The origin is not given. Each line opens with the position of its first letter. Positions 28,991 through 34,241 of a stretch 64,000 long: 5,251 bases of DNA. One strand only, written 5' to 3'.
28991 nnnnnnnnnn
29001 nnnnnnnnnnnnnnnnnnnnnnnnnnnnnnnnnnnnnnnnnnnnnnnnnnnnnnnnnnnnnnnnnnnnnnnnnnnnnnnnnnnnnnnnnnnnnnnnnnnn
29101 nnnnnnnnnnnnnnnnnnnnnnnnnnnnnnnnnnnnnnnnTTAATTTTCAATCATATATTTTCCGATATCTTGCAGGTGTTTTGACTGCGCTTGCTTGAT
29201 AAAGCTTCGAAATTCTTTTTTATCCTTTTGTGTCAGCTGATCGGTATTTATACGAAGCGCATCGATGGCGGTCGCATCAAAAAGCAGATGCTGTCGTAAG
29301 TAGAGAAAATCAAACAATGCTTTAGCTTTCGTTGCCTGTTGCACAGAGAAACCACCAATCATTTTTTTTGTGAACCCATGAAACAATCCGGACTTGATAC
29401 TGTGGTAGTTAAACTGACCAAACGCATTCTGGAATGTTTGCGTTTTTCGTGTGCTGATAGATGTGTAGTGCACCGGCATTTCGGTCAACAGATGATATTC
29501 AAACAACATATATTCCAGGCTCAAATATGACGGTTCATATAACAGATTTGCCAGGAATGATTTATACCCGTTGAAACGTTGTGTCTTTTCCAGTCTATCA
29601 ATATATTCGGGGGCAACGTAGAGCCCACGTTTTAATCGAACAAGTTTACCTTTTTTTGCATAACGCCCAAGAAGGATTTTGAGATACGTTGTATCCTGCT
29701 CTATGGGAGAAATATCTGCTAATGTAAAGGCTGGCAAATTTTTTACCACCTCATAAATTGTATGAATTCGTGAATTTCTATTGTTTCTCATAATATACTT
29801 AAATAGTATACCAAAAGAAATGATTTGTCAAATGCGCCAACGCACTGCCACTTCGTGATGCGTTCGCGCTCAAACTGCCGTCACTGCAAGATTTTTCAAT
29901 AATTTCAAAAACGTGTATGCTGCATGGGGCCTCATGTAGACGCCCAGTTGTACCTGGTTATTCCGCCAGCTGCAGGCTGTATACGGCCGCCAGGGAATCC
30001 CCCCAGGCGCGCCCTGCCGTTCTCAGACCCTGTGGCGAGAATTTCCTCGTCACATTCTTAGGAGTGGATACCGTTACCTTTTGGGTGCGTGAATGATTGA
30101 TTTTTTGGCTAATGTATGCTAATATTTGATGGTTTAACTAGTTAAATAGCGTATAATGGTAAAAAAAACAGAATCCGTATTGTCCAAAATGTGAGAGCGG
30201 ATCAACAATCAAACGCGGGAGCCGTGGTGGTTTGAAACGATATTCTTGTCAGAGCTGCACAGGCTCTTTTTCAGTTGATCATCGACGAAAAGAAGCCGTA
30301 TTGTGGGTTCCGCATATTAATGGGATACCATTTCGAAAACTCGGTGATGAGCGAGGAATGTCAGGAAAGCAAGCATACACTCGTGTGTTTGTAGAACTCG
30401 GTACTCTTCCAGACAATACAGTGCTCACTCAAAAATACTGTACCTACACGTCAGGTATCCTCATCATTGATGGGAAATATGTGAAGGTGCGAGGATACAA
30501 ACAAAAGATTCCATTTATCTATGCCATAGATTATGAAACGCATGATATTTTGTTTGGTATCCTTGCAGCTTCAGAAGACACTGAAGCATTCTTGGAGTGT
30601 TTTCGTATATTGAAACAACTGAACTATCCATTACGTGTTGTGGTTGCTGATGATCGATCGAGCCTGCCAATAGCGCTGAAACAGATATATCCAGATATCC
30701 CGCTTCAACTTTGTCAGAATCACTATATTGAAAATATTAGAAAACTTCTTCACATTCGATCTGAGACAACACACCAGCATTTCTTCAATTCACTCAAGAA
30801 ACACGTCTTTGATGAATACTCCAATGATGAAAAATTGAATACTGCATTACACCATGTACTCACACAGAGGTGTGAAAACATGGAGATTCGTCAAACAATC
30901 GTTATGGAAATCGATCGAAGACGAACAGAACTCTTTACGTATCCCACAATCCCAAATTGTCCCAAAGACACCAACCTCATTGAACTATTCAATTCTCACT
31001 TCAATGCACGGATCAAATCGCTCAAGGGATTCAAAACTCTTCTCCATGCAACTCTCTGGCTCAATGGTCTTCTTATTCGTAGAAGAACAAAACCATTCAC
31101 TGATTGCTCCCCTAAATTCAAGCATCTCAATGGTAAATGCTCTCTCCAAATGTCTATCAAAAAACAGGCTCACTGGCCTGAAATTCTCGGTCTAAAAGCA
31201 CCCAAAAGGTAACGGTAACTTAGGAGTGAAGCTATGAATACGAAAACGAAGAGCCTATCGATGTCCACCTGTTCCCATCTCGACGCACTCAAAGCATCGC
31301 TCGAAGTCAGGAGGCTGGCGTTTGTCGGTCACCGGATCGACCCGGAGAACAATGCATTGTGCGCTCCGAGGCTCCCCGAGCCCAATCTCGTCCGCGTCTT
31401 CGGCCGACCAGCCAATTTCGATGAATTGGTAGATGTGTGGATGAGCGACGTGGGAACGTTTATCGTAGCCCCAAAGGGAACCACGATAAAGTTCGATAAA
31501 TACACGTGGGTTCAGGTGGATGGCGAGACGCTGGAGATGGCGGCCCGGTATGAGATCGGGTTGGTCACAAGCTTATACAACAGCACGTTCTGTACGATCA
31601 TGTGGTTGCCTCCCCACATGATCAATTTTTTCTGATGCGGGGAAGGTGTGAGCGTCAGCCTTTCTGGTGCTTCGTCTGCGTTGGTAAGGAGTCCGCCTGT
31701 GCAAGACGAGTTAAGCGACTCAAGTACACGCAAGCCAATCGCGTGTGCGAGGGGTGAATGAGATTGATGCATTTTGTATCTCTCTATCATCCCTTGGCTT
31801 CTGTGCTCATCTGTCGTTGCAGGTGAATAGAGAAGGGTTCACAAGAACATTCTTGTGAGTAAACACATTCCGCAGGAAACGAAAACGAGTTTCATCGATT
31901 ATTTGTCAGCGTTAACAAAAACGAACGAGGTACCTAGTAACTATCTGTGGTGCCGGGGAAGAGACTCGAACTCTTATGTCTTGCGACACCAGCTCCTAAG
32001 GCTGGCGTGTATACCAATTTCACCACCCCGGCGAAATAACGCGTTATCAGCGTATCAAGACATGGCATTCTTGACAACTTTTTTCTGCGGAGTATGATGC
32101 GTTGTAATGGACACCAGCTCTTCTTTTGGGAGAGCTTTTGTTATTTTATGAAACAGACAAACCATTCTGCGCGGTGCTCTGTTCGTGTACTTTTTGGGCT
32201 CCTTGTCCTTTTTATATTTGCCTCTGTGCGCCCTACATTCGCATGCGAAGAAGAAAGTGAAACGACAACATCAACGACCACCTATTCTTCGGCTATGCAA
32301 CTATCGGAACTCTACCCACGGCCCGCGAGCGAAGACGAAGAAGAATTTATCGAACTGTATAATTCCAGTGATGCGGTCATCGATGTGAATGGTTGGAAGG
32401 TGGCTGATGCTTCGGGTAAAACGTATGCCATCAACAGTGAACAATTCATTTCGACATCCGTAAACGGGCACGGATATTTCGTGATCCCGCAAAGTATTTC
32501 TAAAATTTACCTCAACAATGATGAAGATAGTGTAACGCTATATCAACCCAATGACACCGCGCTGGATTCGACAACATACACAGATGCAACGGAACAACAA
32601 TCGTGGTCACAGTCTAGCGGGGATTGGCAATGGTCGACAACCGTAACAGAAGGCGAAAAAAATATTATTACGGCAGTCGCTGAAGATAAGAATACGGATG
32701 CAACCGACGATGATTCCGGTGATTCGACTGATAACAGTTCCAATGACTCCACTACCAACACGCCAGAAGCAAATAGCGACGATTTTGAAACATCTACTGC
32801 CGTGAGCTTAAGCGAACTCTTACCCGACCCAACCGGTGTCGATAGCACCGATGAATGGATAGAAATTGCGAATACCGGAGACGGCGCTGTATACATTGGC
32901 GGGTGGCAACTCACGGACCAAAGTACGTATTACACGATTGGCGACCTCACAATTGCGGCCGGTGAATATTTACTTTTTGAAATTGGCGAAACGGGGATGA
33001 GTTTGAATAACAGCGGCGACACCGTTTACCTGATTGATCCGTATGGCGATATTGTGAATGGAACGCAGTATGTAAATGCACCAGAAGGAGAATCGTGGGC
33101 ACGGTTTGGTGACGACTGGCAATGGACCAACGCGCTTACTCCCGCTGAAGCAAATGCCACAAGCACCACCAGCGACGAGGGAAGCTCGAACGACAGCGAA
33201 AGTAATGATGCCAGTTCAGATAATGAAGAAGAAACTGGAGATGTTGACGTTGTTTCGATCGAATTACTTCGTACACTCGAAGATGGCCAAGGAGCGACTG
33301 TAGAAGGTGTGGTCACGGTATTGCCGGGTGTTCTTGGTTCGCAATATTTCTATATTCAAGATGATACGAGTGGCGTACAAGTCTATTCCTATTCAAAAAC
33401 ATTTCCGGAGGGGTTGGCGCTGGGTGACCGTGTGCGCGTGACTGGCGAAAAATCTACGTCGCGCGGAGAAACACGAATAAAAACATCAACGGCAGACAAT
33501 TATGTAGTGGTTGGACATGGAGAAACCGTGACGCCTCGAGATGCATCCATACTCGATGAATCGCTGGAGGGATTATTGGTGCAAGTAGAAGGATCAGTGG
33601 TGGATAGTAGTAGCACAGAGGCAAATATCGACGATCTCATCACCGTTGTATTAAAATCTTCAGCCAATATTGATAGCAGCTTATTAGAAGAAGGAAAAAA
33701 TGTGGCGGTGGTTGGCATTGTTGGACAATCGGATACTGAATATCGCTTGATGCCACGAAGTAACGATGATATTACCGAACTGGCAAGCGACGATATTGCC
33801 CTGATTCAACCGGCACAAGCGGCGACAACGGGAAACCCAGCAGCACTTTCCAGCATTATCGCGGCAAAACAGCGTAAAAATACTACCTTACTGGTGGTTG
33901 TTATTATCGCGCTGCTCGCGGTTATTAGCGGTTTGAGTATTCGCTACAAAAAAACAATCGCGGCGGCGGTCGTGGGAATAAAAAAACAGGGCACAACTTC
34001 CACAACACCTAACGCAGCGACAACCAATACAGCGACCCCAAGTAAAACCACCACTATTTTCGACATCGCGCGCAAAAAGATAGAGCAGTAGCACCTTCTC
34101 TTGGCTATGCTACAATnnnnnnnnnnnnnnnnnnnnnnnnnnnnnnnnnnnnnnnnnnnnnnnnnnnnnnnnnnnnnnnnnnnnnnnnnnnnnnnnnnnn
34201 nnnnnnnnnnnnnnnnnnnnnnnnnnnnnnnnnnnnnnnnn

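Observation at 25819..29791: Defense islet: two tandem AbiEi/AbiEii (type IV TA, abortive infection) pairs preceded by an uncharacterised membrane protein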

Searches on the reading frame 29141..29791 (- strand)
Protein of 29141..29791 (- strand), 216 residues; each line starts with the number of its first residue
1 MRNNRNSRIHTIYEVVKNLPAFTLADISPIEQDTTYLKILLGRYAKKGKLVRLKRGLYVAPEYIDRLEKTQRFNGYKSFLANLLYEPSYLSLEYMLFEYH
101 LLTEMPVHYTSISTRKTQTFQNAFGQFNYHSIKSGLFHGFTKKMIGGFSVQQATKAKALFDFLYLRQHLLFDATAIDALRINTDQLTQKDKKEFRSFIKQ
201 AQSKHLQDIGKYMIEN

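Call 3: search_protein_families(library=pfam, proteins=[window:29141-29791:-], max_evalue=0.01)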
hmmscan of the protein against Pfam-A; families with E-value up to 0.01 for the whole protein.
window:29141-29791:- (216 aa): 1 family
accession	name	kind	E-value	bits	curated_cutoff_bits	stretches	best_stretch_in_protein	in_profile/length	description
PF13338.12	AbiEi_4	-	0.00028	21.4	25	1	33-60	25-48/49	Transcriptional regulator, AbiEi antitoxin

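Call 4: search_protein_families(library=padloc, proteins=[window:29141-29791:-], max_evalue=0.01)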
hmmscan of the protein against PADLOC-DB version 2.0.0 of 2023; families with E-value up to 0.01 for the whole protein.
window:29141-29791:- (216 aa): 18 families
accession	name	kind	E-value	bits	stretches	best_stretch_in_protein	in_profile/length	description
PDLC02241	AbiEi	-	2.7e-48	162.4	1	13-214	7-195/199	AbiEi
PDLC02272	AbiEi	-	3.7e-31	106.5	1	17-208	11-189/200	AbiEi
PDLC02230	AbiEi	-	4.6e-31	106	1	43-213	25-189/192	AbiEi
PDLC02240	AbiEi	-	6.4e-18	63.1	1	40-206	37-203/216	AbiEi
PDLC02255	AbiEi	-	2.7e-13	47.9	1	21-174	15-156/186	AbiEi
PDLC02274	AbiEi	-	1.7e-12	45.5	1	40-208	37-205/217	AbiEi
PDLC02267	AbiEi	-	7.8e-12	43.2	1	17-182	16-169/252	AbiEi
PDLC02232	AbiEi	-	3.8e-10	37.9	1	21-165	20-162/177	AbiEi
PDLC02225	AbiEi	-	2.5e-08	31.9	1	38-169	32-151/198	AbiEi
PDLC02269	AbiEi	-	1.1e-07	29.4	1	12-145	3-129/251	AbiEi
PDLC02287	AbiEi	-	1.2e-06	26.3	1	13-138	4-122/253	AbiEi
PDLC02226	AbiEi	-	6.3e-06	24.2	1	21-69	19-65/202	AbiEi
PDLC02265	AbiEi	-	9.6e-06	23.5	1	39-209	30-189/198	AbiEi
PDLC02271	AbiEi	-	4e-05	20.9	1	40-164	43-167/263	AbiEi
PDLC02236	AbiEi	-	0.0044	14.7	1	20-70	15-63/207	AbiEi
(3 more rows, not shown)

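Call 5: search_protein_families(library=ncbifam, proteins=[window:29141-29791:-], max_evalue=0.01)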
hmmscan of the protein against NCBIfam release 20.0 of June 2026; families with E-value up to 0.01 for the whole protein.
window:29141-29791:- (216 aa): 1 family
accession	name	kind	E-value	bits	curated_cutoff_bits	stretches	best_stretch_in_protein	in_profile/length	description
NF047376.1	TAA_AbiEi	equivalog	1.7e-07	31.1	150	1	31-162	32-161/172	type IV toxin-antitoxin system AbiEi family antitoxin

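Call 50: search_protein_families(library=phrogs, proteins=[window:29141-29791:-], max_evalue=0.01)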
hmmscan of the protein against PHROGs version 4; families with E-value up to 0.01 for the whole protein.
window:29141-29791:- (216 aa): 1 family
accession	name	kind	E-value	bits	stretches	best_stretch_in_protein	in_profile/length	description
phrog_23346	-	unknown function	0.0097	16.7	0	4-66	64-127/166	-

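Call 66: search_solved_structures(query=window:29141-29791:-, max_evalue=10, show_alignments=3)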
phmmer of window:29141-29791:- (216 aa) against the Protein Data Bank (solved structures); distinct sequences matched with E-value up to 10: 2.
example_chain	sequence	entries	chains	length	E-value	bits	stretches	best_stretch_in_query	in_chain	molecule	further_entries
1u5t_B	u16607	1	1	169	0.4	13.8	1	13-70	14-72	Defective in vacuolar protein sorting; Vps36p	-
3gk3_A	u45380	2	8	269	0.92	12.6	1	121-144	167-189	Acetoacetyl-CoA reductase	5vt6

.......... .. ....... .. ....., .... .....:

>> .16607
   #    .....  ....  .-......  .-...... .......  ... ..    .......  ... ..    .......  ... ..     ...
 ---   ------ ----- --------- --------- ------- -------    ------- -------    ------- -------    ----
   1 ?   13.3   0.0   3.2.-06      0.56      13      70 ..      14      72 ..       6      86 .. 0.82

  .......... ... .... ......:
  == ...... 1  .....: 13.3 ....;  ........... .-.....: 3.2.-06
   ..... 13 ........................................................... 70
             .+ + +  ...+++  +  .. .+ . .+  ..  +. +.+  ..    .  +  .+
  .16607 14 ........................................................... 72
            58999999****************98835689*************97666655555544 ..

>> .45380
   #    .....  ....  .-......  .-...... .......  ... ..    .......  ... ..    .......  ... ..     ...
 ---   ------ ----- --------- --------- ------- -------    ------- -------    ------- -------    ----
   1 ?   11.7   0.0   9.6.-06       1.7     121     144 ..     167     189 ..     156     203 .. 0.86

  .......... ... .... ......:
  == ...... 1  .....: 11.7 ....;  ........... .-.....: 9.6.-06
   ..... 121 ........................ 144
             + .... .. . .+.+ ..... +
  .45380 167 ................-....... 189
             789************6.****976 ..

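Call 84: predict_structure(alignment_id=A3)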
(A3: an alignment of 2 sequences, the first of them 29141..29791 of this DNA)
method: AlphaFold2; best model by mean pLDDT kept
length: 216 residues; sequences in the alignment: 2
mean_pLDDT: 37.4   pTM: 0.27
mean pLDDT of the five models: 37.4, 36.0, 35.7, 34.8, 33.1
residues with pLDDT >= 90: 0; 70-90: 0; 50-70: 5; < 50: 211
segments of 3 or more residues with pLDDT < 50: 1-3, 5-9, 11-13, 15-187, 189-191, 193-216
pLDDT, mean of each block of 10 residues (from residue 1): 43 48 44 41 39 42 43 39 34 34 28 29 30 29 31 38 34 28 41 46 40 42
secondary structure, 60 per line:
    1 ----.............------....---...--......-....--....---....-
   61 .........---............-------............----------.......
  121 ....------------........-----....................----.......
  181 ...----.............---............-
elements in order: H5-17 E31-33 E36-41 E43-46 E49-52 E56-59 H61-69 H73-84 H92-103 H114-124 H137-144 H150-169 H174-183 H188-200 H204-215

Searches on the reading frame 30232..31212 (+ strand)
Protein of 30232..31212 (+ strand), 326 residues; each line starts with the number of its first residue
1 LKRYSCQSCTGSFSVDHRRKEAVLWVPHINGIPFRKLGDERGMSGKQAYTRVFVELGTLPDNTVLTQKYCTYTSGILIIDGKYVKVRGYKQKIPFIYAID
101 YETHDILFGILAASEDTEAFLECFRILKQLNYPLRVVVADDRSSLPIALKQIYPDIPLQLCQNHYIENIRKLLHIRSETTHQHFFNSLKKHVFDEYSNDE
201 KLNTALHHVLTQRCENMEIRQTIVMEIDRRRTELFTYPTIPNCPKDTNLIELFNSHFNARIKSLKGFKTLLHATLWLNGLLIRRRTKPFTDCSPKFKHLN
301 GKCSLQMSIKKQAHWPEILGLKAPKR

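Call 3: search_protein_families(library=pfam, proteins=[window:30232-31212:+], max_evalue=0.01)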
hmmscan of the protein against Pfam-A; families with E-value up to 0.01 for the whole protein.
window:30232-31212:+ (326 aa): 2 families
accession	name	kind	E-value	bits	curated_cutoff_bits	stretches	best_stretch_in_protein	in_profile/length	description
PF00872.24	Transposase_mut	-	5.7e-10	39.1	21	1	76-265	162-353/379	Transposase, Mutator family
PF10551.15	MULE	-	0.0006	20.6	27.6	1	77-168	2-99/99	MULE transposase domain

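Call 4: search_protein_families(library=padloc, proteins=[window:30232-31212:+], max_evalue=0.01)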
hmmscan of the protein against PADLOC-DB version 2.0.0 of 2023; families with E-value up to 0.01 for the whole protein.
window:30232-31212:+ (326 aa): 0 families

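Call 5: search_protein_families(library=ncbifam, proteins=[window:30232-31212:+], max_evalue=0.01)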
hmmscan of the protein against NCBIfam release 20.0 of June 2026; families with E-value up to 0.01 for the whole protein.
window:30232-31212:+ (326 aa): 4 families
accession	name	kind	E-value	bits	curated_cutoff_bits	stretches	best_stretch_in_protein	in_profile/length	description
NF033543.2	transpos_IS256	equivalog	4.6e-15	55.4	150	1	76-269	123-322/338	IS256 family transposase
NF048019.1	IS256_Zn_var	equivalog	1.8e-11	43.9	150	1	2-266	18-285/304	IS256 family transposase, variant Zn-binding type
NF033587.1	transpos_IS6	equivalog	1.3e-06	28.2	125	1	77-184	70-178/202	IS6 family transposase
NF033544.1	transpos_IS1249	exception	2.9e-06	26.7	300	1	2-193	22-201/382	IS1249 family transposase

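Call 50: search_protein_families(library=phrogs, proteins=[window:30232-31212:+], max_evalue=0.01)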
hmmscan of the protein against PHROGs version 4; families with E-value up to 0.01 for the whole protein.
window:30232-31212:+ (326 aa): 1 family
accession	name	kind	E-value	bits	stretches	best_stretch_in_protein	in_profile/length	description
phrog_2331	-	integration and excision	1.5e-08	34.6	1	76-269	167-362/407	transposase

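Call 95: find_encoding_contigs(protein=window:30232-31212:+, flank=3000, max_places=8)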
Protein window:30232-31212:+ (326 aa): no gene with exactly this product is on record in the collection.

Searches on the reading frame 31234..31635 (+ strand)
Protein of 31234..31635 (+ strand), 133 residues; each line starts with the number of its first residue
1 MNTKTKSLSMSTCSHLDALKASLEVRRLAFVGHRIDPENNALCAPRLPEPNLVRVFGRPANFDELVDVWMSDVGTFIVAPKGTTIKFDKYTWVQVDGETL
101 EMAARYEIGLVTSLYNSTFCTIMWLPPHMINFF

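Call 3: search_protein_families(library=pfam, proteins=[window:31234-31635:+], max_evalue=0.01)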
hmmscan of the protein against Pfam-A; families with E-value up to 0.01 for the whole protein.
window:31234-31635:+ (133 aa): 0 families

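Call 4: search_protein_families(library=padloc, proteins=[window:31234-31635:+], max_evalue=0.01)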
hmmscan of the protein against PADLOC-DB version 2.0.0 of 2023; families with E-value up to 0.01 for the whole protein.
window:31234-31635:+ (133 aa): 0 families

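Call 5: search_protein_families(library=ncbifam, proteins=[window:31234-31635:+], max_evalue=0.01)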
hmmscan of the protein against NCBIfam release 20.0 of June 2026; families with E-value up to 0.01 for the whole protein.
window:31234-31635:+ (133 aa): 0 families

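Call 50: search_protein_families(library=phrogs, proteins=[window:31234-31635:+], max_evalue=0.01)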
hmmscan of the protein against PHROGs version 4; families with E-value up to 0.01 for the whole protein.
window:31234-31635:+ (133 aa): 0 families

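Call 51: search_solved_structures(query=window:31234-31635:+, max_evalue=1)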
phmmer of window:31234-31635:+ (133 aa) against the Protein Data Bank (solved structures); distinct sequences matched with E-value up to 1: 0.

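Call 97: search_dna_similar(query=window:31234-31635:+, collection=plasmids, mode=protein, max_evalue=0.001, max_rows=8)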
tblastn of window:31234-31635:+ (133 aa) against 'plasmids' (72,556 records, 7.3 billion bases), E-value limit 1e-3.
No match.

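Call 98: search_dna_similar(query=window:31234-31635:+, collection=phages, mode=protein, max_evalue=0.001, max_rows=8)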
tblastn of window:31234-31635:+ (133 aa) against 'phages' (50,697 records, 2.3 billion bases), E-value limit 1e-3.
No match.

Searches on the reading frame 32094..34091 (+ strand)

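Call 55: search_protein_families(library=pfam, proteins=[window:32094-34091:+], max_evalue=0.001)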
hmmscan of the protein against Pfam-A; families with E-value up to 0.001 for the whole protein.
window:32094-34091:+ (665 aa): 3 families
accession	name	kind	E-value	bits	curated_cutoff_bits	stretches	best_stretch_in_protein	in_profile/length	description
PF00932.25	LTD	-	7.7e-31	107.1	34.3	2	234-326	5-107/109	Lamin Tail Domain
PF01336.31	tRNA_anti-codon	-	8e-05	22.9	27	0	402-459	2-63/75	OB-fold nucleic acid binding domain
PF18942.5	DUF5689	-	0.00013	22.4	28.6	1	417-560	43-217/217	Family of unknown function (DUF5689)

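Call 56: search_protein_families(library=padloc, proteins=[window:32094-34091:+], max_evalue=0.00001)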
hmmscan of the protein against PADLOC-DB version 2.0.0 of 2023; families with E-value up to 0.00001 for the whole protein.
window:32094-34091:+ (665 aa): 0 families
